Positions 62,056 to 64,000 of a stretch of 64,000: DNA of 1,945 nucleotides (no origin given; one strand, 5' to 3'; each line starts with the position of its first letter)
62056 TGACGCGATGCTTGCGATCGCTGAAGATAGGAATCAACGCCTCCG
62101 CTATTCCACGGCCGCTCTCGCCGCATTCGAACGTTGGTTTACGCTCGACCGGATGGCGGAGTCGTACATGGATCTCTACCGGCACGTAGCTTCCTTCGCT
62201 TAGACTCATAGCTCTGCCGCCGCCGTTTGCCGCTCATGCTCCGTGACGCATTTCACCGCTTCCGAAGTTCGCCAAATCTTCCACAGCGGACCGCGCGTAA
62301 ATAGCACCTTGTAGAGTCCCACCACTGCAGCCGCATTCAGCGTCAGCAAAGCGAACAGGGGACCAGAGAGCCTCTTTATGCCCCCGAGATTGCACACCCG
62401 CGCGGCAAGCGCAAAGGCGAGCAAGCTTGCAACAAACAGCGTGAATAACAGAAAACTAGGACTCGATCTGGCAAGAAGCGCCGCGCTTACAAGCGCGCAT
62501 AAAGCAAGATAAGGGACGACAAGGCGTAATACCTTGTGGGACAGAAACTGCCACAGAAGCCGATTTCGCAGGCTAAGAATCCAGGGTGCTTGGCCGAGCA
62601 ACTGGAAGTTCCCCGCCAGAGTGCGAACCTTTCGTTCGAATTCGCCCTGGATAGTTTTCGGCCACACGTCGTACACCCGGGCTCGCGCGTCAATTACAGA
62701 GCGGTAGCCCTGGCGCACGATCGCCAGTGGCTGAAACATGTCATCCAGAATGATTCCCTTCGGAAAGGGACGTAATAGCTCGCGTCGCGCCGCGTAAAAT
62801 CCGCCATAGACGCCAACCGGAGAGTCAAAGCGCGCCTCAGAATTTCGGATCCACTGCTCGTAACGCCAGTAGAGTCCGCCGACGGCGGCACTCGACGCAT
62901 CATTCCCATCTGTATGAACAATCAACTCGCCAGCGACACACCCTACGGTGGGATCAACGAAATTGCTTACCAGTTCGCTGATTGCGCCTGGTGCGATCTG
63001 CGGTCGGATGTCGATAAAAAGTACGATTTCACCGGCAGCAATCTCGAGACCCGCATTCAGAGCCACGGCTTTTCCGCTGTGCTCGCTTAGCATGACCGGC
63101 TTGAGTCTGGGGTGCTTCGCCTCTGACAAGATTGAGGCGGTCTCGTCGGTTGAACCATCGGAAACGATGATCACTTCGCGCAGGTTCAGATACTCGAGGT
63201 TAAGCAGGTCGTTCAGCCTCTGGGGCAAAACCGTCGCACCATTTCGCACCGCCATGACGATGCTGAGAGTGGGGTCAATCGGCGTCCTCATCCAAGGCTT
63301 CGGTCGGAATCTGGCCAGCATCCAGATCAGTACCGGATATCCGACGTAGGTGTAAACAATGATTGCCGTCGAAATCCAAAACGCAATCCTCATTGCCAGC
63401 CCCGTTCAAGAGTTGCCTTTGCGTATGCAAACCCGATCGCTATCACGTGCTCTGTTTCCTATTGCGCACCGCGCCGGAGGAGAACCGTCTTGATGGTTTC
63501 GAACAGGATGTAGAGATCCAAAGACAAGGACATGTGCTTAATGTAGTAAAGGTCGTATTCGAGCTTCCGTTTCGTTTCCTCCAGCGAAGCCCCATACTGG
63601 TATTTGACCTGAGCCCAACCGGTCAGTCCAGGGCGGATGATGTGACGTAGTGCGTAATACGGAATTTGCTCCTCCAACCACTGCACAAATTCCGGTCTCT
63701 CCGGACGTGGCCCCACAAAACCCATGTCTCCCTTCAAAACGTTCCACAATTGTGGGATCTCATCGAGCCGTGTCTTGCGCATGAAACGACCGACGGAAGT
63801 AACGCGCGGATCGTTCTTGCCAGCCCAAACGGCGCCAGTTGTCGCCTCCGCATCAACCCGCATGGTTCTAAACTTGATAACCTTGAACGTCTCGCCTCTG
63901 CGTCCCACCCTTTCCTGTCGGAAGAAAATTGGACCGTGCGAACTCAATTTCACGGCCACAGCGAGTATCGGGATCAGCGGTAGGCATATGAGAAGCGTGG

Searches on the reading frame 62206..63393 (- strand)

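Call 59: search_protein_families(library=pfam, proteins=[window:62206-63393:-], max_evalue=0.01)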
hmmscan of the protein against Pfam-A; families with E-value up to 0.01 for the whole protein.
window:62206-63393:- (395 aa): 4 families
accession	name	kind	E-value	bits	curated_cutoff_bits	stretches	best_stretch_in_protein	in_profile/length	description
PF00535.33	Glycos_transf_2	-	4.6e-22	79.2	23.3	1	44-207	1-164/168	Glycosyl transferase family 2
PF13641.12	Glyco_tranf_2_3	-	3.3e-11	44.1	27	1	43-257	3-226/230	Glycosyltransferase like family 2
PF13632.12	Glyco_trans_2_3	-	5e-07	30.2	27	1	125-325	3-194/198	Glycosyl transferase family group 2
PF10111.15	Glyco_tranf_2_2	-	1.8e-05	24.8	27.3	1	69-129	27-90/276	Glycosyltransferase like family 2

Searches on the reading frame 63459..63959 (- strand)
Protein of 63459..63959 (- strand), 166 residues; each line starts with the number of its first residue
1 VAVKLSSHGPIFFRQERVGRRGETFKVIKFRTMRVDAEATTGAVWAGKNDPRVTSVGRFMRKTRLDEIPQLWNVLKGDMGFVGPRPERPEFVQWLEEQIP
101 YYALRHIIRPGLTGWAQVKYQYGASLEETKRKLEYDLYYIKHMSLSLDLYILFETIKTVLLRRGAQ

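Call 59: search_protein_families(library=pfam, proteins=[window:63459-63959:-], max_evalue=0.01)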
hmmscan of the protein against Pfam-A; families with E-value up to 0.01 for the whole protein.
window:63459-63959:- (166 aa): 1 family
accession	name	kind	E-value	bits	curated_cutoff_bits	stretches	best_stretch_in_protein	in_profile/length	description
PF02397.22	Bac_transf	-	1.8e-63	213.8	27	1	2-160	26-178/179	Bacterial sugar transferase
